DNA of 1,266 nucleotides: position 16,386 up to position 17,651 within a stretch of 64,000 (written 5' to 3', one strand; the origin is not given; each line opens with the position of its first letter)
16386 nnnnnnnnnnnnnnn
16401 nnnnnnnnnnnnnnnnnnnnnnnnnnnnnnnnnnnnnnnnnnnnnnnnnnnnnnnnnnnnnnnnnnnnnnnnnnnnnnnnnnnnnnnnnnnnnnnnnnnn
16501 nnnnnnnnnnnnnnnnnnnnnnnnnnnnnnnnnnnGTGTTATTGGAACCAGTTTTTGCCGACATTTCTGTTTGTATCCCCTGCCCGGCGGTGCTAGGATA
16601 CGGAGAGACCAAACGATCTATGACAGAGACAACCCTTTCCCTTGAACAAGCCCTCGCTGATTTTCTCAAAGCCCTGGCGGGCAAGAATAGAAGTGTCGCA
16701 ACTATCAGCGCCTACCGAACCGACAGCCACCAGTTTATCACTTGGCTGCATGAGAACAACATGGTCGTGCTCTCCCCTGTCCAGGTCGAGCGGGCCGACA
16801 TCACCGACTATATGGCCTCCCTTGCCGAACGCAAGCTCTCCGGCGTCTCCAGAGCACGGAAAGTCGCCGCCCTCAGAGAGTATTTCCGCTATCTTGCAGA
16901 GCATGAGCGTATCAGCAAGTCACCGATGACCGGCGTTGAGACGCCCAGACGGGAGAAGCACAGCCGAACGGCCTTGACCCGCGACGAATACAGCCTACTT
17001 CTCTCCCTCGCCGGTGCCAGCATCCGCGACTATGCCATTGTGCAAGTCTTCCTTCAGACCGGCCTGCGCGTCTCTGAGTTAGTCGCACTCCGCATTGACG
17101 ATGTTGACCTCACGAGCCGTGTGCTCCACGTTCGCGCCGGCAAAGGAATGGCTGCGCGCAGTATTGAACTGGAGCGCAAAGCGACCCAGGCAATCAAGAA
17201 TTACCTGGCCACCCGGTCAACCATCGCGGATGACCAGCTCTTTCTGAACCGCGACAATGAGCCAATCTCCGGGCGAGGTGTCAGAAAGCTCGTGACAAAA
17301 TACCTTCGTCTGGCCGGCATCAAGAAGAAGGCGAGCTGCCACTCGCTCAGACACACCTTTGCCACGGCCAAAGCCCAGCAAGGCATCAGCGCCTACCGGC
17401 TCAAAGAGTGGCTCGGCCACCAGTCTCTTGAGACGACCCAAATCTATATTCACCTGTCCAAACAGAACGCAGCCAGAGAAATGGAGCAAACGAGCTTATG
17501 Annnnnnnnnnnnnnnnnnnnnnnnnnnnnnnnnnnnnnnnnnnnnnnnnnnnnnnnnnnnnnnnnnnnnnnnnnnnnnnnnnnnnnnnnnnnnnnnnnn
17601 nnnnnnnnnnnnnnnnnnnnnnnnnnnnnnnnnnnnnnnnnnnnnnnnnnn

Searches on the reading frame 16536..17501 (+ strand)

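Call 8: search_protein_families(library=pfam, proteins=[window:16536-17501:+], max_evalue=0.01)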
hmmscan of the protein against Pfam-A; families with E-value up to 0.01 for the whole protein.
window:16536-17501:+ (321 aa): 4 families
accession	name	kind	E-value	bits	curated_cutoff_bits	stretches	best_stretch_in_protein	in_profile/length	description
PF00589.27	Phage_integrase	-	2.9e-38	131.8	27.1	1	147-310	3-171/172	Phage integrase family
PF02899.23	Phage_int_SAM_1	-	3.9e-11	43.5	22.3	1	42-121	3-80/83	Phage integrase, N-terminal SAM-like domain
PF13495.12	Phage_int_SAM_4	-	3.3e-08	34.3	27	1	41-123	3-81/85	Phage integrase, N-terminal SAM-like domain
PF13454.12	NAD_binding_9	-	0.0091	16.4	21.8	0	51-115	52-121/155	FAD-NAD(P)-binding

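Call 16: search_protein_families(library=ncbifam, proteins=[window:16536-17501:+], max_evalue=0.01)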
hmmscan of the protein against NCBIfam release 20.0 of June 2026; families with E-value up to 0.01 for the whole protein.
window:16536-17501:+ (321 aa): 13 families
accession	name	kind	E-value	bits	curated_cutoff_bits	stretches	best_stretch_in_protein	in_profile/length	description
TIGR02224.1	recomb_XerC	equivalog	9.9e-60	202.4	335.15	1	42-314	2-284/295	tyrosine recombinase XerC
NF040815.2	recomb_XerA_Arch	equivalog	4.4e-59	200.2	220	1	42-313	2-260/263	site-specific tyrosine recombinase/integron integrase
TIGR02225.1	recomb_XerD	equivalog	6.7e-57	193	329.6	1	42-314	2-281/290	site-specific tyrosine recombinase XerD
NF001399.0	PRK00283.1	subfamily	2e-50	171.8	279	1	37-312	6-288/300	tyrosine recombinase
NF002331.0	PRK01287.1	subfamily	9e-42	143.3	371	1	30-309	20-314/365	site-specific tyrosine recombinase XerC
NF003462.0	PRK05084.1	equivalog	1.1e-34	119.8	267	2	163-318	195-355/360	tyrosine recombinase XerS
TIGR02249.1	integrase_gron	subfamily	3.6e-30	105.4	265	2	44-230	6-183/315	integron integrase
NF007370.0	PRK09870.1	subfamily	2.9e-19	69.5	221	1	140-305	6-177/200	tyrosine-type DNA invertase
NF011946.0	PRK15417.1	equivalog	1.4e-17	63.9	435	2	77-225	49-193/337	integron integrase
NF002685.0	PRK02436.1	equivalog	1.7e-12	47.7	178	1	47-303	9-242/245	site-specific tyrosine recombinase XerD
NF007371.0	PRK09871.1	subfamily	3.4e-10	39.8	222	1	161-314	24-178/198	tyrosine-type DNA invertase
NF040693.1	recomb_GmtY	equivalog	8.7e-07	28.5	340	1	266-315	391-440/441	gamma-mobile-trio recombinase GmtY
NF041502.1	integrase_1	equivalog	0.0001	21.2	350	1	267-313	320-366/484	site-specific integrase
